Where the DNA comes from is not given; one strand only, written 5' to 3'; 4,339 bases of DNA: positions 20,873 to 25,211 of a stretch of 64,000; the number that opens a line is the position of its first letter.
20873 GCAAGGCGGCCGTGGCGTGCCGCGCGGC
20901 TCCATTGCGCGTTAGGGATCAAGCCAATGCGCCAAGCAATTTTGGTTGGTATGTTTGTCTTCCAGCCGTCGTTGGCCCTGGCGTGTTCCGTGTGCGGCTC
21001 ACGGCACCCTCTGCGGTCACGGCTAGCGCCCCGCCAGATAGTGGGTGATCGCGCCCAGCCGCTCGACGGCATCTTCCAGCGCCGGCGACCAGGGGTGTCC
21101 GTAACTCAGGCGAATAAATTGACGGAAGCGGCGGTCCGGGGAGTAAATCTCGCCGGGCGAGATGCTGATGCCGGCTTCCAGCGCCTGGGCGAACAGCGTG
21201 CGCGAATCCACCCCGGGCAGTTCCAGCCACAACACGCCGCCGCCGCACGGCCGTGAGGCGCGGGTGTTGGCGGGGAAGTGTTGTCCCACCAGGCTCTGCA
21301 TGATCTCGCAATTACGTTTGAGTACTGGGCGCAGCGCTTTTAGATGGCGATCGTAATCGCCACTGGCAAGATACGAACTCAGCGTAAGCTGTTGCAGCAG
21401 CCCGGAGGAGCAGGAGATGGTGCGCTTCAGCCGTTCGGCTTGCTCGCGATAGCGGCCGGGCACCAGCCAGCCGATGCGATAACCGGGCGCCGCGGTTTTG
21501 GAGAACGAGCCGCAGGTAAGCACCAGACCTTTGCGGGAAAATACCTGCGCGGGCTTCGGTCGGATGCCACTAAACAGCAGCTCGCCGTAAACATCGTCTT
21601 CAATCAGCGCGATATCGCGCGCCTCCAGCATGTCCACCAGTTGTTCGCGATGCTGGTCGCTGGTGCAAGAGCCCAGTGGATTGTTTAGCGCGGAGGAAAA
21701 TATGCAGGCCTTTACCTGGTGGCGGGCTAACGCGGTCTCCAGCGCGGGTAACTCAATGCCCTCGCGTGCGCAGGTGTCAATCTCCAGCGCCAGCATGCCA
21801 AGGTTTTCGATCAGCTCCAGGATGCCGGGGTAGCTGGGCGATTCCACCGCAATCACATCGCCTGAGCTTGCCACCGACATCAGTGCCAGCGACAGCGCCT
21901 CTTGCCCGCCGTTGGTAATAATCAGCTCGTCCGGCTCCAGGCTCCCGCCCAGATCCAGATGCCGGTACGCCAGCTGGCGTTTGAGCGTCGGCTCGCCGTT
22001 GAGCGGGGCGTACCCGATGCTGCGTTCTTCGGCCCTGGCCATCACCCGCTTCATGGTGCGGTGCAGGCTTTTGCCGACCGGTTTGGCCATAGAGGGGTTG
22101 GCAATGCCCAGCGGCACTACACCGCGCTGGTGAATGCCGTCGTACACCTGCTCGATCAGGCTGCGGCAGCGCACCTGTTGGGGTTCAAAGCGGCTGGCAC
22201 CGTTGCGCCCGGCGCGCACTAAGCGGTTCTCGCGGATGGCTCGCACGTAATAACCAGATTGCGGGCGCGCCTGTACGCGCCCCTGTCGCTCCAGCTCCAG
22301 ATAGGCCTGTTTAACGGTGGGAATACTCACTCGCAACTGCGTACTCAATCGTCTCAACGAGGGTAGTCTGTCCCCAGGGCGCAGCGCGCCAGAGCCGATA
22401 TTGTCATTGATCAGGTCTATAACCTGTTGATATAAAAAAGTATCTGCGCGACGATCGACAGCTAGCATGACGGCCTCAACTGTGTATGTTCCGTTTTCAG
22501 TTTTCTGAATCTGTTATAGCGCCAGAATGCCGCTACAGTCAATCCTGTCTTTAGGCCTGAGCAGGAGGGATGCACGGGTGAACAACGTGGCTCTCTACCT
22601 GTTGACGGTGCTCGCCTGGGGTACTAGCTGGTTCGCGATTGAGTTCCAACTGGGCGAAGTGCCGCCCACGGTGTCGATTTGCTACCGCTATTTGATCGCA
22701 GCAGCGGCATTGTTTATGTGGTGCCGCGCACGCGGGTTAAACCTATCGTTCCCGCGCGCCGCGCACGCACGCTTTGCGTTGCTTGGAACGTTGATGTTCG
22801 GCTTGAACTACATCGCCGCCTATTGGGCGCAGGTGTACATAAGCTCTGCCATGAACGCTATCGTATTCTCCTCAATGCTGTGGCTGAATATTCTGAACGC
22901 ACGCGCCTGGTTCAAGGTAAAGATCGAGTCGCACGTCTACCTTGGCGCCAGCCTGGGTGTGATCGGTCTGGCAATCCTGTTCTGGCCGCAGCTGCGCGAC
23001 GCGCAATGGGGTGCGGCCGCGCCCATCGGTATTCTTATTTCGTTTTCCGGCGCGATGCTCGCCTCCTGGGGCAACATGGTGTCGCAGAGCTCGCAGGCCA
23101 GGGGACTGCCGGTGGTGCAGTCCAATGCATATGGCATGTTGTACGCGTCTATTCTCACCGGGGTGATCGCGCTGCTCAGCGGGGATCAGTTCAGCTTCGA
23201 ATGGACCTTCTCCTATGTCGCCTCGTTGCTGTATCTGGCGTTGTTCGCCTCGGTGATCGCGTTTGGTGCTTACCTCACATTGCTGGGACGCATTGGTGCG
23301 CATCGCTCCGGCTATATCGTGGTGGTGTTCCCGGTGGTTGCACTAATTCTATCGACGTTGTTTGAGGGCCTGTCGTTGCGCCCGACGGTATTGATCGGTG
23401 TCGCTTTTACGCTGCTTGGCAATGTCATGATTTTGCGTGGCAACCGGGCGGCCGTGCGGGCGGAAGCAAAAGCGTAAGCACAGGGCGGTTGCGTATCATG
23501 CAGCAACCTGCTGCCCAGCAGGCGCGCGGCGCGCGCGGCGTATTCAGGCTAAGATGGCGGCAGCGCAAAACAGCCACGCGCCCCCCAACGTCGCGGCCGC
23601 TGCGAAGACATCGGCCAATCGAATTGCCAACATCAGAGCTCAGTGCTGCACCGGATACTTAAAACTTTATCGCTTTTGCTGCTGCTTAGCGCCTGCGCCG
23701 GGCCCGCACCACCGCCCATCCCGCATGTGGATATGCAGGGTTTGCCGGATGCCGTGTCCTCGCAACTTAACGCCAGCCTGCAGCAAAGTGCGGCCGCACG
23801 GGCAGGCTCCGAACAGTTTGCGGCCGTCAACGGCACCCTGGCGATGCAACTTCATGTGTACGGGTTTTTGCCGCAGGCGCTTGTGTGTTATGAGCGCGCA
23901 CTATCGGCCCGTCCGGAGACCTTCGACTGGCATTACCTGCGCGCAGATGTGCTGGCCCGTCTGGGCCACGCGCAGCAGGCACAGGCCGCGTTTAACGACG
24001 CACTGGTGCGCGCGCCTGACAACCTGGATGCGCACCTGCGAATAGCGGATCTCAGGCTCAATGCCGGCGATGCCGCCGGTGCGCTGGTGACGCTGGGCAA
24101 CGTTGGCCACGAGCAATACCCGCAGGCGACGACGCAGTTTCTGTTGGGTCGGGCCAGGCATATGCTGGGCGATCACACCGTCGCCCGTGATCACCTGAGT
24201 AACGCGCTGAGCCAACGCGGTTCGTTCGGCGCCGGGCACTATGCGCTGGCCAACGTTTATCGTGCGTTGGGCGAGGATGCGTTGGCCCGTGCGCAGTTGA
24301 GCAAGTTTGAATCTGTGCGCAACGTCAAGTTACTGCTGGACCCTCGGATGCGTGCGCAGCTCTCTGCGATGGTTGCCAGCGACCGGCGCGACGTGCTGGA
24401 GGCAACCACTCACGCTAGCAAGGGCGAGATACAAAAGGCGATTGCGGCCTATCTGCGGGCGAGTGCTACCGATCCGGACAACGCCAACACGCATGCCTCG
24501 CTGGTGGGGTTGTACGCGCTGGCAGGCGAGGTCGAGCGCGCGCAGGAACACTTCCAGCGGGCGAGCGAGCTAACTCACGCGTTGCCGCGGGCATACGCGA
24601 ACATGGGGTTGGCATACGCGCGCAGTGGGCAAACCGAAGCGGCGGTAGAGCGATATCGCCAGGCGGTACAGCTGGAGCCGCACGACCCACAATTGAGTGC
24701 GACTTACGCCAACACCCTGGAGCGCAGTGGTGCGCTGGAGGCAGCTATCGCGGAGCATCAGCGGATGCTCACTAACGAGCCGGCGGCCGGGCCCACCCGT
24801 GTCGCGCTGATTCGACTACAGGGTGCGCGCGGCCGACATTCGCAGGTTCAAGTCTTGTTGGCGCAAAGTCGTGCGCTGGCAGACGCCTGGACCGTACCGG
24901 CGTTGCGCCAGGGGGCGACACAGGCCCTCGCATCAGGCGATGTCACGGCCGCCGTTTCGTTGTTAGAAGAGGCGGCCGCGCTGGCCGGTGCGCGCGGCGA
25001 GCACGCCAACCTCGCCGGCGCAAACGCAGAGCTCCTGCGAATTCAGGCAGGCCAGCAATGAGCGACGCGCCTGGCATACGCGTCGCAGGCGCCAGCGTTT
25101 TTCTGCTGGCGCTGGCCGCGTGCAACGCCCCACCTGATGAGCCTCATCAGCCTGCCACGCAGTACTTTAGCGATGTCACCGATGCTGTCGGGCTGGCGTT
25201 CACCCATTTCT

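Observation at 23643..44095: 20-kb supercluster of iterated TPR and CRTAC1 (FG-GAP/VCBS + ASPIC/UnbV) genes around a multiheme cytochrome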

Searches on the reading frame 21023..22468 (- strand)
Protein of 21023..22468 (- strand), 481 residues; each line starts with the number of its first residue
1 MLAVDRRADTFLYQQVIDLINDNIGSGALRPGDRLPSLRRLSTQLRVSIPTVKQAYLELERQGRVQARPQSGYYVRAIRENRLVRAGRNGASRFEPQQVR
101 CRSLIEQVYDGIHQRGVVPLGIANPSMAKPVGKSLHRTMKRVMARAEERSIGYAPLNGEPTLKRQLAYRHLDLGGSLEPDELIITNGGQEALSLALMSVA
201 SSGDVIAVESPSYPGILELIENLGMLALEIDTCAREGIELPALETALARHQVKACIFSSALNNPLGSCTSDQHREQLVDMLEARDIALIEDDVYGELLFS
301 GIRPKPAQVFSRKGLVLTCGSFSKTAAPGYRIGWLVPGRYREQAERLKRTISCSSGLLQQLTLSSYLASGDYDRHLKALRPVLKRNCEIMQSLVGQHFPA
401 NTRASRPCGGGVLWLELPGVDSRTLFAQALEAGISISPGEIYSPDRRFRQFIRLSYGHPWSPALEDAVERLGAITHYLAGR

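Call 5: search_protein_families(library=pfam, proteins=[window:21023-22468:-], max_evalue=0.001)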
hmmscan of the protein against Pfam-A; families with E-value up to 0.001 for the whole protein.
window:21023-22468:- (481 aa): 2 families
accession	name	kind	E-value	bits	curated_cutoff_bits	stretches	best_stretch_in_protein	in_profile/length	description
PF00155.27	Aminotran_1_2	-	7.3e-27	94.9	19.7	1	135-459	19-350/361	Aminotransferase class I and II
PF00392.27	GntR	-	2.6e-16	59.5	27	1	12-75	1-64/64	Bacterial regulatory proteins, gntR family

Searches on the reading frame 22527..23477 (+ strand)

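Call 5: search_protein_families(library=pfam, proteins=[window:22527-23477:+], max_evalue=0.001)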
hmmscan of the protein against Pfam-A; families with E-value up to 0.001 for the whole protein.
window:22527-23477:+ (316 aa): 1 family
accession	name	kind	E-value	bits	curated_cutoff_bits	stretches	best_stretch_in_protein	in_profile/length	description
PF00892.27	EamA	-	2.5e-25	89.7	28.2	2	168-303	3-134/135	EamA-like transporter family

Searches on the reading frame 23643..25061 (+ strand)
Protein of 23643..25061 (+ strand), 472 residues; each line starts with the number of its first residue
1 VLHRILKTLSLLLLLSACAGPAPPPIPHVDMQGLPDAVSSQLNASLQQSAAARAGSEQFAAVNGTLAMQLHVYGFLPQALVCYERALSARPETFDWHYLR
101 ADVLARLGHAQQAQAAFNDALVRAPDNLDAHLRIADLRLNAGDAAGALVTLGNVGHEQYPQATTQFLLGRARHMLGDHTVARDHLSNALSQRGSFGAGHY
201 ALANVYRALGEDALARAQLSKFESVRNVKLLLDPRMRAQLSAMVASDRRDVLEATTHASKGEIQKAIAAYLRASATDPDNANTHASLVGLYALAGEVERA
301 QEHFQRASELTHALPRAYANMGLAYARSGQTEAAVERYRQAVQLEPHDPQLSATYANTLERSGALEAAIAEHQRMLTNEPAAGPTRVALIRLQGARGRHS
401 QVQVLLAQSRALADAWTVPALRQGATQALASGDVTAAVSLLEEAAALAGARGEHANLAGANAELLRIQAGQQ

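Call 3: search_protein_families(library=pfam, proteins=[window:23643-25061:+], max_evalue=0.01)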
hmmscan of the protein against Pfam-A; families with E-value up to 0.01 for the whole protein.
window:23643-25061:+ (472 aa): 24 families
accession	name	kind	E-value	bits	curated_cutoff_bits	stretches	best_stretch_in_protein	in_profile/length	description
PF13414.12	TPR_11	-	1.4e-25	89.1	26.8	4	291-329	4-42/42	TPR repeat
PF07719.23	TPR_2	-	5.9e-21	73.2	27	2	315-348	1-34/34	Tetratricopeptide repeat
PF14559.12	TPR_19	-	1.5e-20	73.7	25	3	327-370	3-46/68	Tetratricopeptide repeat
PF13428.12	TPR_14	-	4.6e-20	70.5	23.5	2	315-356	1-42/44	Tetratricopeptide repeat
PF13432.12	TPR_16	-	1.9e-18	67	32.7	4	321-377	3-59/65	Tetratricopeptide repeat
PF00515.34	TPR_1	-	3.7e-17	61.8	27.8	1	315-348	1-34/34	Tetratricopeptide repeat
PF13431.12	TPR_17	-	1.9e-14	53.1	24.4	0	304-335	2-33/34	Tetratricopeptide repeat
PF13181.12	TPR_8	-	3.6e-14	52.1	25.7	1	316-347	2-33/34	Tetratricopeptide repeat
PF13424.12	TPR_12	-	3.1e-12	47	30.1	2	162-218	3-60/77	Tetratricopeptide repeat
PF13176.12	TPR_7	-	5.1e-09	35.9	27.9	1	317-348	1-32/36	Tetratricopeptide repeat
PF13174.12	TPR_6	-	5.4e-09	36.6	26.3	0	320-346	5-31/33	Tetratricopeptide repeat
PF13429.12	TPR_15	-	1.1e-08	35.3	26.2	1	240-378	139-277/280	Tetratricopeptide repeat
PF13371.12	TPR_9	-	2.5e-07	31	35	2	77-131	12-66/73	Tetratricopeptide repeat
PF23914.1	TPR_CcmH_CycH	-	4e-07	30.4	42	0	322-386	57-120/158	Cytochrome c-type biogenesis protein H TPR domain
PF25064.1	ARM_TT21_5th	-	2.9e-05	24.8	27.8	0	257-341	11-98/117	TT21 fifth ARM repeats domain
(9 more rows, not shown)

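Call 7: search_protein_families(library=ncbifam, proteins=[window:23643-25061:+], max_evalue=0.001)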
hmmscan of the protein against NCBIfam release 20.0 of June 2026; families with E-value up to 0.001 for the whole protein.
window:23643-25061:+ (472 aa): 23 families
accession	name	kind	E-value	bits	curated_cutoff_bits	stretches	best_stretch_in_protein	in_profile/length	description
TIGR02917.1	PEP_TPR_lipo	equivalog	4.2e-26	91.1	312.2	2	252-453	436-636/899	XrtA/PEP-CTERM system TPR-repeat protein PrsT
NF040959.1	MamA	equivalog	1.6e-19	70.1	200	2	257-374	81-198/204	magnetosome protein MamA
TIGR02521.1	type_IV_pilW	equivalog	1.7e-17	63.8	154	2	254-439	38-224/234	type IV pilus biogenesis/stability protein PilW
TIGR02552.1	LcrH_SycD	equivalog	2.3e-11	43.6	104.8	0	254-312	59-117/136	SycD/LcrH family type III secretion system chaperone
NF033762.1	social_mot_Tgl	equivalog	6.7e-11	42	225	2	258-342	42-127/252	social motility TPR repeat lipoprotein Tgl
NF033920.0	C39_PA2778_fam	equivalog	8.5e-10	38.5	150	1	249-346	157-255/255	PA2778 family cysteine peptidase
NF008520.0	PRK11447.1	equivalog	1e-09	36.8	858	1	87-191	596-700/1157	cellulose synthase complex outer membrane protein BcsC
NF053607.1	CHU_0125_OmpA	equivalog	9.2e-09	34.3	620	1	253-353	25-124/639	CHU_0125 family OmpA-like outer membrane integrity protein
NF033758.1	gliding_GltE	equivalog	4e-08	32.6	225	1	303-402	74-173/411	adventurous gliding motility TPR repeat lipoprotein GltE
NF008757.0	PRK11788.1-5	equivalog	1.2e-07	31.2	363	1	246-445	34-241/388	lipopolysaccharide assembly protein LapB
NF047371.1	FlcA_CTERM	equivalog_domain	3.1e-07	29.2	300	1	175-377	326-535/646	periplasmic flagellar collar protein FlcA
NF002725.1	PRK02603.1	equivalog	3.9e-07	30.2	143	1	298-363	52-120/173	photosystem I assembly protein Ycf3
NF008755.0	PRK11788.1-3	equivalog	3.9e-07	29.8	430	0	311-380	33-101/388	lipopolysaccharide assembly protein LapB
TIGR00990.1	3a0801s09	subfamily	5.5e-06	25.3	757.25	1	254-468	372-591/615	mitochondrial import receptor subunit TOM70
TIGR02795.1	tol_pal_ybgF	equivalog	5.6e-06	27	90.1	0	95-164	40-111/119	tol-pal system protein YbgF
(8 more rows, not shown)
